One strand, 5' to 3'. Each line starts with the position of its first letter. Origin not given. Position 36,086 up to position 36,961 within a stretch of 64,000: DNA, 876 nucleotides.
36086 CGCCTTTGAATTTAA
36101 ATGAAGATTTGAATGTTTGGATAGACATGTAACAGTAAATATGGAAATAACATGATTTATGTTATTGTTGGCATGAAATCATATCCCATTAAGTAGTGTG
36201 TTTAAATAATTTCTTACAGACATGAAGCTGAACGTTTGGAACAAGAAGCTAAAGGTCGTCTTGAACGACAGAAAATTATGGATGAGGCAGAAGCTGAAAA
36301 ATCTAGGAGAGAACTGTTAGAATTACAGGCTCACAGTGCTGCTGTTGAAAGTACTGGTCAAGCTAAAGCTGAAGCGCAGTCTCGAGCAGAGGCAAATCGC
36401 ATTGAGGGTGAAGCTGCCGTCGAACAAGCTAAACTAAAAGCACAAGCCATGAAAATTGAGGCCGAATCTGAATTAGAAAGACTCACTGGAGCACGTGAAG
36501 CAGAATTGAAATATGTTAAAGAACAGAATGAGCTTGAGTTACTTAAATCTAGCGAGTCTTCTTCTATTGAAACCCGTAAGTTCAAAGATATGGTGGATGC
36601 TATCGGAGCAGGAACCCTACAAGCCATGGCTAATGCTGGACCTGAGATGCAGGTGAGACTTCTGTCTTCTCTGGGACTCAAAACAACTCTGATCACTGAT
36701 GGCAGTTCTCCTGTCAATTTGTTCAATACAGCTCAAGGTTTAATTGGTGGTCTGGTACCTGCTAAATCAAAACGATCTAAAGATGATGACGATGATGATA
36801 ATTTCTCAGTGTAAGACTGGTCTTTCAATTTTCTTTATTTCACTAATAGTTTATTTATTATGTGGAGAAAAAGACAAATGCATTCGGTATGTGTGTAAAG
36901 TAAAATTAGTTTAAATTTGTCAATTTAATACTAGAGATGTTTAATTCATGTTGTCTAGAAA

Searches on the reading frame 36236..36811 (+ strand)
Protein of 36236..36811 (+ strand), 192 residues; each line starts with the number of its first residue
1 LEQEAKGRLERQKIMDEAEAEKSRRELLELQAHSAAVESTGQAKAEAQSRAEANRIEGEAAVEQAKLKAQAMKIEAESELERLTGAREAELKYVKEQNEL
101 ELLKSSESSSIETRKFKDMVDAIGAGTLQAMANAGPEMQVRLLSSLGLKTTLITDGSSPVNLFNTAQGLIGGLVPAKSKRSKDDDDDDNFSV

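Call 19: find_homologous_proteins(query=window:36236-36811:+, max_evalue=1e-20)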
Query seq(192 aa) (192 aa): 635 proteins with E <= 1e-20 among 1597 candidates; the best 120 are listed.
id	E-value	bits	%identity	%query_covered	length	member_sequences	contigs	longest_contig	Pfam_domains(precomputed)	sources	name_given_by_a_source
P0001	3.7e-80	286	79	97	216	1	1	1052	-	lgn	-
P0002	4.0e-80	286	81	92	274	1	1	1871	PF11978.14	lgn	-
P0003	5.7e-74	266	74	98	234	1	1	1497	-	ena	-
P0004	6.0e-74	266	73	97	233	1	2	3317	-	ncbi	-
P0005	3.0e-73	263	79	90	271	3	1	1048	PF11978.14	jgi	jgi:major vault protein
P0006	1.7e-72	261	71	98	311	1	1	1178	PF11978.14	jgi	-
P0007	2.3e-72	261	72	97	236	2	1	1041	-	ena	-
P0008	3.3e-72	260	74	94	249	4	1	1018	PF11978.14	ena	-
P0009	1.1e-71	258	73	98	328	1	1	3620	PF11978.14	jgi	-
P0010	2.1e-71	257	70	98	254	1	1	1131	PF11978.14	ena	-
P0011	5.0e-71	256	72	97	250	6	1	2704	PF11978.14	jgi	jgi:major vault protein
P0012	5.6e-71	256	73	95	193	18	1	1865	-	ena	-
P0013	6.3e-71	256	73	94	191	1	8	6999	-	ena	-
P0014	1.0e-70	255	72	96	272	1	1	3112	PF11978.14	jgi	jgi:major vault protein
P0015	4.0e-70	253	77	90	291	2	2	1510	PF11978.14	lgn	-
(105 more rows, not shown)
